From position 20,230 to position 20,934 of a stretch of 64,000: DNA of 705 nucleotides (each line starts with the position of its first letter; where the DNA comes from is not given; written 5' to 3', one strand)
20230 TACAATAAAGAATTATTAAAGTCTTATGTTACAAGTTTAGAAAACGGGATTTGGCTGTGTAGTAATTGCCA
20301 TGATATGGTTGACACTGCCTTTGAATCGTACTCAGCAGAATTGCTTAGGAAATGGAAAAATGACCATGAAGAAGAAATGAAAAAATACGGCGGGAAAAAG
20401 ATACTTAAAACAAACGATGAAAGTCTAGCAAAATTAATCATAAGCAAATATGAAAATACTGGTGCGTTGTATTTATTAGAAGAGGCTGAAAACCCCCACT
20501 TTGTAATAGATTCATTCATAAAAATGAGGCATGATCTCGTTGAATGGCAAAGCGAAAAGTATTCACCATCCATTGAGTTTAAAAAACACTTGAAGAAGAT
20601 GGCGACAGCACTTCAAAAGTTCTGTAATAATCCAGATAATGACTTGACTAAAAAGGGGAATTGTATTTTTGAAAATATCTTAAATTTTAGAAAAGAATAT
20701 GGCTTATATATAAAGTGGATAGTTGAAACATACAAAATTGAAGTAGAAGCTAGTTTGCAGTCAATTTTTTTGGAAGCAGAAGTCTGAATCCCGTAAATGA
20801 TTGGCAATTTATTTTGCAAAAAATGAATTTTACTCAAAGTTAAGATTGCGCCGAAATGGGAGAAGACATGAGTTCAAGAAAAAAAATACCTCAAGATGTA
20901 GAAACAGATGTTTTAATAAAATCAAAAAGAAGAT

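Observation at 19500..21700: AT-rich (about 30% GC) island segment encoding two tandem HNH-nuclease-domain proteins with unrelated unknown C-terminal domains: candidate two-gene defence or abortive-infection module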

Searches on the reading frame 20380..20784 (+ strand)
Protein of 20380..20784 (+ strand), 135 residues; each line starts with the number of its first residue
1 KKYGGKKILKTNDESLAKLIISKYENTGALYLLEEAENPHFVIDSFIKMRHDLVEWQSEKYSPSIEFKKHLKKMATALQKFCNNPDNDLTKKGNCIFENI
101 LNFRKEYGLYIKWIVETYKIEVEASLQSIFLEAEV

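Call 63: search_protein_representatives(alignment_id=A4)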
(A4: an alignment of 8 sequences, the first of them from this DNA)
Query: 8 sequences, 147 profile positions. Proteins with E-value up to 0.001 (for the whole library): 566; up to 1e-10: 102; up to 1e-30: 9. The best 150 are listed.
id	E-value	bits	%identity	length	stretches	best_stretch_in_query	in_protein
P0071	7.3e-47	175.2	-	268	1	1-141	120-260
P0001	9.9e-46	171.5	-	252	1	1-146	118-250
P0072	1.7e-43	164.3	-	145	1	3-145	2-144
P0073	6.2e-42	159.2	-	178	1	1-146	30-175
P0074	2.0e-39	151.1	-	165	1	1-140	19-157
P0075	1.6e-38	148.2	-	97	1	17-113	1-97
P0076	2.5e-37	144.3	-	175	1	1-145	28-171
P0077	5.6e-37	143.1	-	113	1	44-145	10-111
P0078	6.4e-36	139.7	-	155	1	1-143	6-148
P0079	1.2e-25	106.4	-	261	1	2-143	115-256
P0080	5.4e-25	104.2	-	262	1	2-145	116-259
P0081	1.3e-19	86.8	-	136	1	37-114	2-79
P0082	2.0e-18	82.9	-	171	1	60-135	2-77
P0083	2.4e-18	82.7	-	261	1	9-145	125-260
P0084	1.2e-17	80.5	-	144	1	1-68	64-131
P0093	1.3e-15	73.8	-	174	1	15-145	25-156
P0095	2.9e-15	72.7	-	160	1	17-146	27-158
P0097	7.5e-15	71.3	-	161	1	16-146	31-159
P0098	9.2e-15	71.1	-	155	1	18-145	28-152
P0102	1.4e-14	70.4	-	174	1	16-145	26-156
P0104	4.2e-14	68.9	-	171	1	18-145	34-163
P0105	5.1e-14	68.6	-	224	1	18-144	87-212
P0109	1.0e-13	67.7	-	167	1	20-146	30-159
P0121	1.4e-12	64.0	-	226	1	13-145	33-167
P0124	1.9e-12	63.5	-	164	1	18-144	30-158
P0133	5.4e-12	62.1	-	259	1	12-146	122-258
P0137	5.9e-12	62.0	-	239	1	18-144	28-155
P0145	1.2e-11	60.9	-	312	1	18-144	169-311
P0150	2.2e-11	60.1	-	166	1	18-145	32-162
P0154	2.8e-11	59.7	-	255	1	10-145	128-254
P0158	5.7e-11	58.7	-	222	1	18-145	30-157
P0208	8.7e-10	54.9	-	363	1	18-145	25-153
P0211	1.0e-09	54.7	-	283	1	16-143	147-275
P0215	1.2e-09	54.4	-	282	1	17-139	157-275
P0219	1.5e-09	54.2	-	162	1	18-145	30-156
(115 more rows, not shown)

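Call 64: search_protein_families(library=pfam, proteins=[P0093, P0095, P0097, P0098, P0102, P0104, P0109, P0124, P0150, P0219], max_evalue=0.01)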
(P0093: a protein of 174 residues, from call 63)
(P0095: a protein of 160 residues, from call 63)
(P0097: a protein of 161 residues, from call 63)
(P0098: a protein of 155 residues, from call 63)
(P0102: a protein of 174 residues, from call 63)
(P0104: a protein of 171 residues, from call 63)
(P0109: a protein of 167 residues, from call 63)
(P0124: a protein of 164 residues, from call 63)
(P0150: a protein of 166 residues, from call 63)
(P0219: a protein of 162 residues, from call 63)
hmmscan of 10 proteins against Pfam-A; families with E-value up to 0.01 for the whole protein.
P0093 (174 aa): 1 family
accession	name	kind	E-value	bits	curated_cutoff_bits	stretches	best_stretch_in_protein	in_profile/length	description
PF20355.3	DUF6650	-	7e-25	88.2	27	1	9-148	4-144/150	Family of unknown function (DUF6650)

P0095 (160 aa): 1 family
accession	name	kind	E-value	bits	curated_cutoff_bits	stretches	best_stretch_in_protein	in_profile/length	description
PF20355.3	DUF6650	-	1.4e-16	61.2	27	1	7-150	2-145/150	Family of unknown function (DUF6650)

P0097 (161 aa): 1 family
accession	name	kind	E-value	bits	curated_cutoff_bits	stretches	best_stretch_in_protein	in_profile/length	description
PF20355.3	DUF6650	-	5.4e-18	65.8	27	1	14-153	4-147/150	Family of unknown function (DUF6650)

P0098 (155 aa): 1 family
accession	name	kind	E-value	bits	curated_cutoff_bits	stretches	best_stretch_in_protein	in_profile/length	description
PF20355.3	DUF6650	-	3.9e-16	59.8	27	1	9-146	4-146/150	Family of unknown function (DUF6650)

P0102 (174 aa): 1 family
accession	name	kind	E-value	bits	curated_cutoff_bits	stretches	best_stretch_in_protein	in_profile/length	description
PF20355.3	DUF6650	-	1.1e-25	90.7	27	1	9-149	4-145/150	Family of unknown function (DUF6650)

P0104 (171 aa): 1 family
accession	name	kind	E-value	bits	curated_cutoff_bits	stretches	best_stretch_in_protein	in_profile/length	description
PF20355.3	DUF6650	-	1.2e-12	48.5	27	1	11-157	4-146/150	Family of unknown function (DUF6650)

P0109 (167 aa): 1 family
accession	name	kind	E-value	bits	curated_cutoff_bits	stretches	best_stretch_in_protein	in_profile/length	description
PF20355.3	DUF6650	-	1.8e-18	67.4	27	1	9-152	4-146/150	Family of unknown function (DUF6650)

P0124 (164 aa): 1 family
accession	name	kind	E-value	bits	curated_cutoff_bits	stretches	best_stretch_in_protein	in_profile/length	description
PF20355.3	DUF6650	-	5e-11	43.2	27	1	11-149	4-142/150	Family of unknown function (DUF6650)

P0150 (166 aa): 1 family
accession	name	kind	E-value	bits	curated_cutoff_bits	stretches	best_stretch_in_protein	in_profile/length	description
PF20355.3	DUF6650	-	5.3e-08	33.4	27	1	24-155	15-145/150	Family of unknown function (DUF6650)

P0219 (162 aa): 1 family
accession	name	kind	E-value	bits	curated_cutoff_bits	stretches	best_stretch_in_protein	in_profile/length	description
PF20355.3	DUF6650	-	3.7e-17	63.1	27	1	11-150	4-146/150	Family of unknown function (DUF6650)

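Call 67: search_protein_families(library=pfam, proteins=[P0133, P0145, P0208, P0211, P0215, P0137, P0158, P0121, P0105, P0071], max_evalue=0.01)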
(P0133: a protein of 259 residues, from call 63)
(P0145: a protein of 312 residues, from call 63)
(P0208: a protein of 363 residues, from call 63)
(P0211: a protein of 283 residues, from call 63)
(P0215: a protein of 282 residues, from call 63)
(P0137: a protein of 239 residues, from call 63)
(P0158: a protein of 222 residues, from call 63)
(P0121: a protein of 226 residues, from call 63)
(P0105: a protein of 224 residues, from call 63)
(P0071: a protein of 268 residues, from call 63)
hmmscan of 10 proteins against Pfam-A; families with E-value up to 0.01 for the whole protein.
P0133 (259 aa): 4 families
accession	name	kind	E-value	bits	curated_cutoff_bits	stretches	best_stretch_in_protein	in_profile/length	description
PF13676.11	TIR_2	-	2.4e-19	70.4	28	1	3-106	1-107/122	TIR domain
PF01582.25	TIR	-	1.6e-09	38.3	21.3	1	8-80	11-83/179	TIR domain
PF08937.16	ThsB_TIR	-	7.5e-07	29.9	21.2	1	4-90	1-96/100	Thoeris protein ThsB, TIR-like domain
PF20355.3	DUF6650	-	0.005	17.2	27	0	125-249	21-144/150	Family of unknown function (DUF6650)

P0145 (312 aa): 2 families
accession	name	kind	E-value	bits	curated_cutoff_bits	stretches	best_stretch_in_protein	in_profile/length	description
PF13676.11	TIR_2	-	3.2e-18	66.8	28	1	11-143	1-121/122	TIR domain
PF08357.16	SEFIR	-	1.7e-12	48.3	23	1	10-90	2-86/150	SEFIR domain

P0208 (363 aa): 3 families
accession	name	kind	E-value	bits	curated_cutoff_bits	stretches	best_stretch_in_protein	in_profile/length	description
PF20355.3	DUF6650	-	1.9e-15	57.5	27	1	6-144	4-143/150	Family of unknown function (DUF6650)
PF20597.4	pAdhesive_15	-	0.00011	22.6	23.8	0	272-297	9-34/254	Putative Ice-binding-like adhesive domain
PF03961.19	FapA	-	0.0026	17.8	31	1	193-304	17-123/272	Flagellar Assembly Protein A beta solenoid domain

P0211 (283 aa): 2 families
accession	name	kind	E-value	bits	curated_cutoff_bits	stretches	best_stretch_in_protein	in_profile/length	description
PF20355.3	DUF6650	-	7.9e-13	49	27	1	149-270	23-145/150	Family of unknown function (DUF6650)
PF04471.18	Mrr_cat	-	0.0011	19.6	21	1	15-58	6-48/115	Restriction endonuclease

P0215 (282 aa): 1 family
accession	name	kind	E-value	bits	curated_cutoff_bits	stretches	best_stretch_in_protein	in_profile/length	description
PF20355.3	DUF6650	-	4.9e-11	43.2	27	1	140-269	5-140/150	Family of unknown function (DUF6650)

P0137 (239 aa): 1 family
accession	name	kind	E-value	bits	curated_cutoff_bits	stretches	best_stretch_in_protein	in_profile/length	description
PF20355.3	DUF6650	-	7.4e-12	45.9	27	1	8-148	3-144/150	Family of unknown function (DUF6650)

P0158 (222 aa): 1 family
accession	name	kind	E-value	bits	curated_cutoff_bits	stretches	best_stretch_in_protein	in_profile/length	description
PF20355.3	DUF6650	-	6.4e-18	65.6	27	1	11-150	4-145/150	Family of unknown function (DUF6650)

P0121 (226 aa): 2 families
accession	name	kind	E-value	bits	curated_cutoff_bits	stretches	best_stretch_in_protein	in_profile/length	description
PF20355.3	DUF6650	-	1.4e-08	35.3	27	1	38-160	23-145/150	Family of unknown function (DUF6650)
PF06333.17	Med13_C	-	0.0011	18.7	26.1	1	28-110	6-96/325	Mediator complex subunit 13 C-terminal domain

P0105 (224 aa): 1 family
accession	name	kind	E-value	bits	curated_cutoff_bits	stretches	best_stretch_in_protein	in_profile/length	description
PF20355.3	DUF6650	-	2.4e-15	57.2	27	1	68-207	4-146/150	Family of unknown function (DUF6650)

P0071 (268 aa): 0 families

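Call 80: search_protein_families(library=padloc, proteins=[P0071, P0154, P0093, P0133], max_evalue=0.001)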
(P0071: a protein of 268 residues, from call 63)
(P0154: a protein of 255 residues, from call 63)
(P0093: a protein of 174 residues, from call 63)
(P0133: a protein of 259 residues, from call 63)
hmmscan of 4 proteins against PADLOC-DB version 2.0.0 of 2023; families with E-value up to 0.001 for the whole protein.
P0071 (268 aa): 13 families
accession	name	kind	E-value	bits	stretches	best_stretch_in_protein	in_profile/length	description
PDLC04772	PDC-M68A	-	1.1e-24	85.8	1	13-119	5-111/253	-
PDLC00739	Effector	-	3.8e-18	64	1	8-121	3-116/378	Endonuclease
PDLC01997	SAVED1--SAVED_HNH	-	8.2e-18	63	1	12-132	5-123/368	-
PDLC00746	Effector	-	1.4e-15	55.2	1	16-119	20-122/389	Endonuclease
PDLC00749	Effector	-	4.3e-12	43.8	1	15-133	18-137/395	Endonuclease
PDLC00742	Effector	-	2.2e-10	37.8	1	8-120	116-225/527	Endonuclease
PDLC01998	SAVED1--SAVED_HNH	-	6.2e-10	36.4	1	9-120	110-218/506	-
PDLC00740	Effector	-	2.3e-09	34.5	1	45-118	45-122/391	Endonuclease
PDLC00406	SduA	-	3e-09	35.4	1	8-120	13-120/326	DUF4263 domain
PDLC04773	PDC-M68A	-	6.2e-09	34.2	1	72-119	2-49/200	-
PDLC00747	Effector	-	2.6e-07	28.1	1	27-132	26-134/373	Endonuclease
PDLC00751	Effector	-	5.1e-06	23.8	1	9-120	127-238/530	Endonuclease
PDLC01999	SAVED1--SAVED_HNH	-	7e-06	23.2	1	47-120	47-118/387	-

P0154 (255 aa): 13 families
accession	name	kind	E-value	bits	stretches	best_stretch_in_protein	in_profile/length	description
PDLC04772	PDC-M68A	-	1.6e-26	91.9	1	8-124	4-118/253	-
PDLC01997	SAVED1--SAVED_HNH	-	1.2e-19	69.1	1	11-118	8-111/368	-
PDLC00739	Effector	-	9.5e-19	65.9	1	6-118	5-115/378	Endonuclease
PDLC00746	Effector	-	8.5e-17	59.2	1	20-118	28-123/389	Endonuclease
PDLC00747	Effector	-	1.1e-13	49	1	3-119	6-124/373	Endonuclease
PDLC00406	SduA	-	4.6e-13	47.9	1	5-119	14-121/326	DUF4263 domain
PDLC00742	Effector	-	4.6e-12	43.4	1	6-118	118-228/527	Endonuclease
PDLC00749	Effector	-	6.2e-12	43.2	1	3-119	10-125/395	Endonuclease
PDLC01998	SAVED1--SAVED_HNH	-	8.1e-12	42.7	1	13-120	118-223/506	-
PDLC00751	Effector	-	2.4e-09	34.7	1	3-120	125-240/530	Endonuclease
PDLC00740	Effector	-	5e-09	33.4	1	45-115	48-121/391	Endonuclease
PDLC04773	PDC-M68A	-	3.4e-07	28.5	1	69-120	2-52/200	-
PDLC00743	Effector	-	2.6e-06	24.8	1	10-117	4-110/384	Endonuclease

P0093 (174 aa): 0 families

P0133 (259 aa): 15 families
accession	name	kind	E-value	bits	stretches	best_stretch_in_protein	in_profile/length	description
PDLC05062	PDC-S66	-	8.2e-13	46.4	1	3-74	151-223/282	-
PDLC02012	SAVED5--SAVED_TIR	-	1.4e-09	35.6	1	3-71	16-84/404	-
PDLC00434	ThsB1|ThsB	-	2.1e-09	35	1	3-142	141-279/396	TIR-like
PDLC00436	ThsB1|ThsB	-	5.8e-07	27.2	1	3-81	38-120/183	TIR-like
PDLC00426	ThsB1|ThsB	-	2e-06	25.4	1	3-84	240-328/352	TIR-like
PDLC00425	ThsB1|ThsB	-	2.3e-06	25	1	38-110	295-370/389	TIR-like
PDLC03015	TIR-NLR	-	3.3e-06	24.1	1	3-123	4-133/824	-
PDLC02421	Aga_TIR-PNTD1-PNTD2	-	4.5e-06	24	1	3-105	6-115/430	Class I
PDLC00419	ThsB1|ThsB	-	4.9e-06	24.4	1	3-81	30-112/165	TIR-like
PDLC02403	Aga_TIR-PNTD1-PNTD2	-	2.6e-05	21.5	1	3-110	5-119/443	Class I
PDLC00423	ThsB1|ThsB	-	3e-05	21.8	1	3-82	38-122/190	TIR-like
PDLC00417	ThsB1|ThsB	-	4.1e-05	21.2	1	3-74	169-241/303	TIR-like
PDLC00431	ThsB1|ThsB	-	0.00023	19.6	1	39-90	49-100/162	TIR-like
PDLC00433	ThsB1|ThsB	-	0.00074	17.6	0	40-90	47-97/164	TIR-like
PDLC00422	ThsB1|ThsB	-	0.0009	16.8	0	3-114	43-159/194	TIR-like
